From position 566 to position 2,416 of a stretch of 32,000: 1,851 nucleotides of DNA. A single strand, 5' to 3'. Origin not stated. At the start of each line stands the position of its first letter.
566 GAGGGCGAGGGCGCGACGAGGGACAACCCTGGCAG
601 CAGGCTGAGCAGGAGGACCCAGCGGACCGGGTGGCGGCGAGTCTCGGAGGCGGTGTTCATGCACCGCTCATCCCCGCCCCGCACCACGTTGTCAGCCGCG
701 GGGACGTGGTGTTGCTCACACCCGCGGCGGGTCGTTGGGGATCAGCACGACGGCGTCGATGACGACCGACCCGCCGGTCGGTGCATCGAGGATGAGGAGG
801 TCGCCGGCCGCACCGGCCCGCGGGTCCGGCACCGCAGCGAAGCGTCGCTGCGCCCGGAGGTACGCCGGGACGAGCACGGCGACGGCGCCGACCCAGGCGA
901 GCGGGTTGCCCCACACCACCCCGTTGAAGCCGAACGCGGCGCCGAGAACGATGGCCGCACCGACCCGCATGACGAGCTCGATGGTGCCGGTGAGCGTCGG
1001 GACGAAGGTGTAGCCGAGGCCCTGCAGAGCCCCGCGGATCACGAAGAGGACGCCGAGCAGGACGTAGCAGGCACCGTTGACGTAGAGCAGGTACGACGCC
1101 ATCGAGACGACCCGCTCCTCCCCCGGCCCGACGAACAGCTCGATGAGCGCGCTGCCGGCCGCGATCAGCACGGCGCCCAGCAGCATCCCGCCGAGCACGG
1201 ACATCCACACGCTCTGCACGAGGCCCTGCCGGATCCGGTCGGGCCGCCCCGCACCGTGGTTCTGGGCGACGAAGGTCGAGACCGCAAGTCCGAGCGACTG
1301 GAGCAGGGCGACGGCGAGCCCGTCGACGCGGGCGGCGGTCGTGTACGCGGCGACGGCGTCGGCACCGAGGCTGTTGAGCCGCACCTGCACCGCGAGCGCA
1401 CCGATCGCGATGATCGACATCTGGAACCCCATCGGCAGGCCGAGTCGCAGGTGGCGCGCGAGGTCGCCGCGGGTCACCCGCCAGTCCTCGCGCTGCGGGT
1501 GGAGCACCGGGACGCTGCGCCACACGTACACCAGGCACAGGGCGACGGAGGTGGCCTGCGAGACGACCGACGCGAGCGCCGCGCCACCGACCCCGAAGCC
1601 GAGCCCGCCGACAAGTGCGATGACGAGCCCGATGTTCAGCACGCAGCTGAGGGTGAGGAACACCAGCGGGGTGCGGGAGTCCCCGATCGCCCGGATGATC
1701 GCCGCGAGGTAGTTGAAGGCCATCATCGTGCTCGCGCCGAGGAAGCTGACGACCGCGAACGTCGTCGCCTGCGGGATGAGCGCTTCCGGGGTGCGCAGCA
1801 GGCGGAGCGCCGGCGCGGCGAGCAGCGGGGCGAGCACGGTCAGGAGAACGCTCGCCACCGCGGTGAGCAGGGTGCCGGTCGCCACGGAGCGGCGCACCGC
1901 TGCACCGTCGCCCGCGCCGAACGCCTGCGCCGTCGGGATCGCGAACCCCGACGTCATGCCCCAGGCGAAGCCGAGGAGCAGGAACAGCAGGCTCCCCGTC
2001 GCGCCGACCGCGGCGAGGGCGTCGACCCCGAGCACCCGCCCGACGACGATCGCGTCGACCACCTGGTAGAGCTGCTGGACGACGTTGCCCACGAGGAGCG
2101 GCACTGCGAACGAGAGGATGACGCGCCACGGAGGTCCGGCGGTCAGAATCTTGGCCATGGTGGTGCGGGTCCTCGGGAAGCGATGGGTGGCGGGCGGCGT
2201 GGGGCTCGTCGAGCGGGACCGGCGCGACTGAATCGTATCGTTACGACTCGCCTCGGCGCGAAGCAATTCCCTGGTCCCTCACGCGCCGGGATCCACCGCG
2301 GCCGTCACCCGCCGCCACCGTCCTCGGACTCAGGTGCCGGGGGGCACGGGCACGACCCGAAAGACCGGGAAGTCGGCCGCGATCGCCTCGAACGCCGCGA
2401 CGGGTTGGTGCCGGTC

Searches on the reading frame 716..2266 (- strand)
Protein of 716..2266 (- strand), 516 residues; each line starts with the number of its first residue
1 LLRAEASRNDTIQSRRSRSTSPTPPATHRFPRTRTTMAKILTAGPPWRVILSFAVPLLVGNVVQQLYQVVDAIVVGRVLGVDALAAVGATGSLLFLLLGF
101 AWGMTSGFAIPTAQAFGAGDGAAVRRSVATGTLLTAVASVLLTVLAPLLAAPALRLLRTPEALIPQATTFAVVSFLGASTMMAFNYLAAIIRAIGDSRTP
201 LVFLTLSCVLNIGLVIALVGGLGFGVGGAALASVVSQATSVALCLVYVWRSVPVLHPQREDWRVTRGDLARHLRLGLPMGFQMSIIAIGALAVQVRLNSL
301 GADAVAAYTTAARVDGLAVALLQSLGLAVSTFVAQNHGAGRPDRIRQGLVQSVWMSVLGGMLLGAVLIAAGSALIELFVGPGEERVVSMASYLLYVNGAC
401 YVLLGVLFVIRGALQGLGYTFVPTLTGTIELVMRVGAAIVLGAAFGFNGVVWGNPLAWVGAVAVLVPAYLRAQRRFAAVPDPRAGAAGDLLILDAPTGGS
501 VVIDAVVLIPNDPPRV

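Call 12: search_protein_families(library=pfam, proteins=[window:716-2266:-], max_evalue=0.01)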
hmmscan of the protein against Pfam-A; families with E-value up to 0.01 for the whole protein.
window:716-2266:- (516 aa): 2 families
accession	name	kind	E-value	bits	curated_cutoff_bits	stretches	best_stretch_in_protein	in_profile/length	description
PF01554.23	MatE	-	1.7e-44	151.8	24.9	2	56-214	1-158/161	MatE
PF01943.22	Polysacc_synt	-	0.0064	16.4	28.2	1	46-112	203-269/274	Polysaccharide biosynthesis protein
